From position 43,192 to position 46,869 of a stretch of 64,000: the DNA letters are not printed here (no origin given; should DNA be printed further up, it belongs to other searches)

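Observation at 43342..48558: Two-gene cargo: SAM-domain/cyclase/STAND/TPR giant protein plus a B12 radical SAM enzyme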

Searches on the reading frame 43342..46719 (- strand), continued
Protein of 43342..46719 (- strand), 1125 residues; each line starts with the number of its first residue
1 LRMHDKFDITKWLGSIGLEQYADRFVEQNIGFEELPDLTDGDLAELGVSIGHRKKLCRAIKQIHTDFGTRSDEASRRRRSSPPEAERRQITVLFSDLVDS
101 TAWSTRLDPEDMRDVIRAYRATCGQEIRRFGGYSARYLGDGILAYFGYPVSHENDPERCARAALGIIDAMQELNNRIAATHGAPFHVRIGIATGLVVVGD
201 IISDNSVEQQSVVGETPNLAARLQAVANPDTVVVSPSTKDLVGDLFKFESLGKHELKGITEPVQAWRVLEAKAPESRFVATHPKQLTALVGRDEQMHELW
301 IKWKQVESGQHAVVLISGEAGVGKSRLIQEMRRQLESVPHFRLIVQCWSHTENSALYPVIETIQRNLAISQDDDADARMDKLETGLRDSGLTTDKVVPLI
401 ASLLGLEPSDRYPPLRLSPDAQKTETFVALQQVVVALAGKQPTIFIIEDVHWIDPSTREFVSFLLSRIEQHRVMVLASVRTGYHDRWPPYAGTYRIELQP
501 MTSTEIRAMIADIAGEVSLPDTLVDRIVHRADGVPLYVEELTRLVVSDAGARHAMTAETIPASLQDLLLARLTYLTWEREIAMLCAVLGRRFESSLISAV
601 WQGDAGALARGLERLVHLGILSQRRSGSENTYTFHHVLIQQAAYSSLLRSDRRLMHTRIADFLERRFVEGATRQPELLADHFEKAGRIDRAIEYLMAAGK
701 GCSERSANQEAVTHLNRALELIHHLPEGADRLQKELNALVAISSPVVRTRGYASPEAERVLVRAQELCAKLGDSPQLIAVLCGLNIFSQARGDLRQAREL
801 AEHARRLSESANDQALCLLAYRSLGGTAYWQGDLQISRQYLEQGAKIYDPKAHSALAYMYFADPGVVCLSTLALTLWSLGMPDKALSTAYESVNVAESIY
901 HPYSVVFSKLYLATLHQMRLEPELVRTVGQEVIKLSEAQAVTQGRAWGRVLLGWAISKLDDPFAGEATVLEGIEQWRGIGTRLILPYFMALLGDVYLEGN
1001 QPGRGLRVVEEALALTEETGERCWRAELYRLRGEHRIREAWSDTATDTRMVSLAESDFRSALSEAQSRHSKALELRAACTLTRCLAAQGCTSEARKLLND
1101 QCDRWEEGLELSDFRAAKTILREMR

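Call 59: predict_structure(alignment_id=A1)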
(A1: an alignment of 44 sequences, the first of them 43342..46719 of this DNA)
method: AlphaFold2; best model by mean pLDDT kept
length: 1125 residues; sequences in the alignment: 44
mean_pLDDT: 85.3   pTM: 0.71
mean pLDDT of the five models: 85.3, 85.0, 82.8, 81.8, 81.1
residues with pLDDT >= 90: 521; 70-90: 481; 50-70: 77; < 50: 46
segments of 3 or more residues with pLDDT < 50: 1-5, 68-84, 201-209, 274-285, 549-551
pLDDT, mean of each block of 10 residues (from residue 1): 55 89 88 83 87 88 58 32 57 89 81 86 86 71 76 73 89 77 84 76 44 78 91 89 80 84 87 50 55 91 94 90 82 85 84 87 84 84 90 89 80 84 93 93 92 91 91 93 79 89 88 76 84 80 68 54 69 77 88 84 86 79 67 76 83 91 82 86 94 95 88 96 94 94 87 86 93 83 92 95 92 91 96 97 96 85 93 97 96 93 93 97 97 93 94 97 97 92 95 96 97 96 96 95 81 97 97 96 93 94 81 91 88
secondary structure, 60 per line:
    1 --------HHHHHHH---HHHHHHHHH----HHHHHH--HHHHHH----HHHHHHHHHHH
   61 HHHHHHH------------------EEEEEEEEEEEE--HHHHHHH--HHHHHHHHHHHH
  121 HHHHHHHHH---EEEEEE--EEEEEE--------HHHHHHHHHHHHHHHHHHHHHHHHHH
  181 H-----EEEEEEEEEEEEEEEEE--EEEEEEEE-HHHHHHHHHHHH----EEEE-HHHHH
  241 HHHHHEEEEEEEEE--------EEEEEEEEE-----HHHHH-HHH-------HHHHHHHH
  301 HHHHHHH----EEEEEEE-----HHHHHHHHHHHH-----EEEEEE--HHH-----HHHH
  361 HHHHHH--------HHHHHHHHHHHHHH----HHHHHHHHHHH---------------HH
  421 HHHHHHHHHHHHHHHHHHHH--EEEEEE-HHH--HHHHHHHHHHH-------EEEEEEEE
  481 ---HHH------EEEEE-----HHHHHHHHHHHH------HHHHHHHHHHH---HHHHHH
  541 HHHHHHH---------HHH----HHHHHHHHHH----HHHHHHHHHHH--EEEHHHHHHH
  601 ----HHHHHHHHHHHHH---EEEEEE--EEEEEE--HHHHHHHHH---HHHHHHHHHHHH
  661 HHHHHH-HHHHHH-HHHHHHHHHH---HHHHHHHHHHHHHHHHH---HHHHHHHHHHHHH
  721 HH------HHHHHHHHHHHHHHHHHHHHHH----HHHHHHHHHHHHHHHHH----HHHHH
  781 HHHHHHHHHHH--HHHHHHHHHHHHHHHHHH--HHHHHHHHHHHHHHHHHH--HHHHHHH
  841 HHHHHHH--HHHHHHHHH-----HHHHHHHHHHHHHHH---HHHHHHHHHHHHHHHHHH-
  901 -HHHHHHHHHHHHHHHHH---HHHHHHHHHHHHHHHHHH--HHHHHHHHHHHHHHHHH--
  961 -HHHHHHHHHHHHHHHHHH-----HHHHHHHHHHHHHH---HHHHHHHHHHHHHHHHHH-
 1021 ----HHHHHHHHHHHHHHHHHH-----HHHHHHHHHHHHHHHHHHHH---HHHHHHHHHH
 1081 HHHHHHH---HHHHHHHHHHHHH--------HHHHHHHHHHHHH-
elements in order (helices of 4 or more, strands of 3 or more residues): H9-15 H19-27 H32-37 H40-45 H50-67 E86-97 H100-106 H109-129 E133-138 E141-146 H155-181 E187-203 E206-213 H215-226 E231-234 H236-245 E246-254 E263-271 H277-281 H293-307 E312-318 H324-335 E341-346 H357-366 H375-388 H393-403 H419-440 E443-448 H455-465 E473-480 E493-497 H503-514 H521-531 H535-547 H564-573 H578-588 E591-593 H594-600 H605-617 E621-626 E629-634 H637-645 H649-666 H668-673 H675-684 H688-704 H708-722 H729-750 H755-771 H776-791 H794-811 H814-831 H834-847 H850-858 H864-878 H882-899 H902-918 H922-939 H942-958 H962-979 H985-998 H1002-1019 H1025-1042 H1048-1067 H1071-1087 H1091-1103 H1112-1124

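Call 62: fold_search(model_id=the predicted structure, library=pdb)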
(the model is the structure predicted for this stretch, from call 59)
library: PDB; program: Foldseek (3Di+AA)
matches with E <= 10: 1739; with E <= 0.001: 407
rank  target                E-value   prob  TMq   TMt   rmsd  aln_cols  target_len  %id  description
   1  6mfv_A                4.4e-13  1.00  0.35  0.53  10.3       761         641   13  Crystal structure of the Signal Transduction ATPase with Numerous Domains (STAND) protein with a tetratricopeptide rep (released 2019-02-20)
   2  1wc0_A                1.9e-11  1.00  0.16  0.81   2.9       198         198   28  Soluble adenylyl cyclase CyaC from S. platensis in complex with alpha, beta-methylene-ATP (released 2004-12-20)
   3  1wc1_C                3.9e-11  1.00  0.16  0.86   2.3       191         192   30  Soluble adenylyl cyclase CyaC from S. platensis in complex with Rp- ATPalphaS (released 2004-12-20)
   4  1wc1_B                4.0e-11  1.00  0.15  0.85   2.4       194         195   29  Soluble adenylyl cyclase CyaC from S. platensis in complex with Rp- ATPalphaS (released 2004-12-20)
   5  2w01_D                4.4e-11  1.00  0.16  0.89   2.2       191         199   32  Crystal structure of the guanylyl cyclase Cya2 (released 2008-09-30)
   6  3r5g_B                4.7e-11  1.00  0.16  0.90   1.8       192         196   26  Crystal structure of the adenylyl cyclase CyaB from P. aeruginosa (released 2012-01-11)
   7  1wc0_B                5.5e-11  1.00  0.15  0.82   2.7       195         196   29  Soluble adenylyl cyclase CyaC from S. platensis in complex with alpha, beta-methylene-ATP (released 2004-12-20)
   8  1wc3_B                6.1e-11  1.00  0.16  0.83   2.6       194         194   29  Soluble adenylyl cyclase CyaC from S. platensis in complex with alpha, beta-methylene-ATP and Strontium (released 2004-12-20)
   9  1wc1_A                7.7e-11  1.00  0.15  0.84   2.3       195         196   30  Soluble adenylyl cyclase CyaC from S. platensis in complex with Rp- ATPalphaS (released 2004-12-20)
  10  2w01_B                7.7e-11  1.00  0.16  0.87   2.5       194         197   31  Crystal structure of the guanylyl cyclase Cya2 (released 2008-09-30)
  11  3r5g_A                8.6e-11  1.00  0.16  0.91   1.8       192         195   26  Crystal structure of the adenylyl cyclase CyaB from P. aeruginosa (released 2012-01-11)
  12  2w01_C                9.3e-11  1.00  0.16  0.87   2.3       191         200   32  Crystal structure of the guanylyl cyclase Cya2 (released 2008-09-30)
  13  2bw7_B                1.2e-10  1.00  0.16  0.86   2.3       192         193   29  A novel mechanism for adenylyl cyclase inhibition from the crystal structure of its complex with catechol estrogen (released 2005-07-20)
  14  1wc4_B                1.3e-10  1.00  0.15  0.82   2.6       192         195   29  Soluble adenylyl cyclase CyaC from S. platensis in complex with alpha, beta-methylene-ATP and Europium (released 2004-12-20)
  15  1wc4_A                1.4e-10  1.00  0.15  0.80   2.7       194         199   29  Soluble adenylyl cyclase CyaC from S. platensis in complex with alpha, beta-methylene-ATP and Europium (released 2004-12-20)
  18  2w01_A                2.3e-10  1.00  0.16  0.88   2.1       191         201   32  Crystal structure of the guanylyl cyclase Cya2 (released 2008-09-30)
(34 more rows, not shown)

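Call 64: search_dna_similar(query=window:43342-46719:-, collection=plasmids, mode=protein, max_evalue=1e-50, max_rows=15)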
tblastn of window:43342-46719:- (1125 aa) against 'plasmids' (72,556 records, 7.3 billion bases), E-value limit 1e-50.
Records with a match: 305; places in all: 444; records where one place covers at least 80% of the query: 219.
Best place of each record, by identity: <60% 305.
By first word of the organism name: Sinorhizobium 118; Rhizobium 97; Cupriavidus 11; Paraburkholderia 10; Sphingobium 10; Burkholderia 9; Microvirga 8; Caballeronia 8; Phyllobacterium 5; Ruegeria 5; and 12 more.
By predicted mobility (MOB-suite, as given by PLSDB): non-mobilizable 151; conjugative 100; mobilizable 54.
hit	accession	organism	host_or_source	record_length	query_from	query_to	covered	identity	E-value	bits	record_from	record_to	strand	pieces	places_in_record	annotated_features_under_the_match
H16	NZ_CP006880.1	Rhizobium gallicum bv. gallicum R602sp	Phaseolus vulgaris,whole ...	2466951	7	1123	99%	38.7%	0e+0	684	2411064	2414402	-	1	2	record has no annotation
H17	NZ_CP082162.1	Bradyrhizobium sp. 195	Acmispon strigosus,cell culture,root ...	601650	7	1124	99%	37.8%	0e+0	678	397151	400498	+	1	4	adenylate/guanylate cyclase domain-containing protein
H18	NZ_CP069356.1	Microvirga sp. VF16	Vachellia farnesiana,Cell culture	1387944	8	1121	99%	37.9%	0e+0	719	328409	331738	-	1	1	none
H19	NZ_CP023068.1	Sinorhizobium sojae CCBAU 05684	G.max,nodule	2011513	7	1123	99%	37.8%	0e+0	682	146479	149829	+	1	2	record has no annotation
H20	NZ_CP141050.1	Microvirga lotononidis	-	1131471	7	1121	99%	37.7%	0e+0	629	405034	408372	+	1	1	none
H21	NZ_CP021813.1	Sinorhizobium meliloti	Medicago truncatula,Single Cell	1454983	7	1123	99%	37.6%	0e+0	687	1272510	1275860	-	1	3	none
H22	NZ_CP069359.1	Microvirga sp. VF16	Vachellia farnesiana,Cell culture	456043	8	1124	99%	37.6%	0e+0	662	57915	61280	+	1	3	adenylate/guanylate cyclase domain-containing protein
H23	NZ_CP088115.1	Sinorhizobium meliloti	cell culture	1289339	7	1123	99%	37.5%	0e+0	691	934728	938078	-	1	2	none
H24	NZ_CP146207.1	Sinorhizobium meliloti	-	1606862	7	1123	99%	37.5%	0e+0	691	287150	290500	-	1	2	none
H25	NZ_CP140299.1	Sinorhizobium kummerowiae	Kummerowia stipulacea,Pure culture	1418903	7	1123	99%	37.5%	0e+0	687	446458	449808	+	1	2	none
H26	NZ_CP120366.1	Sinorhizobium kummerowiae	Kummerowia stipulacea,Pure culture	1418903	7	1123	99%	37.5%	0e+0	687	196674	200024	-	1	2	none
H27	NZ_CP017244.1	Rhizobium etli 8C-3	Phaseolus vulgaris,cell culture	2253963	7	1123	99%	37.4%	0e+0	671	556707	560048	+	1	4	record has no annotation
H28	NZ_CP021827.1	Sinorhizobium meliloti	Medicago truncatula,Single Cell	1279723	7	1123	99%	37.4%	0e+0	687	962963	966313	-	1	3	record has no annotation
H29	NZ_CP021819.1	Sinorhizobium meliloti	Medicago truncatula,Single Cell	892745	7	1123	99%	37.3%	0e+0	686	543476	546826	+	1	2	AAA family ATPase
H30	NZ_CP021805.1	Sinorhizobium meliloti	Medicago truncatula,Single Cell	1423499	7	1123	99%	37.3%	0e+0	684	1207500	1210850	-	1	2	none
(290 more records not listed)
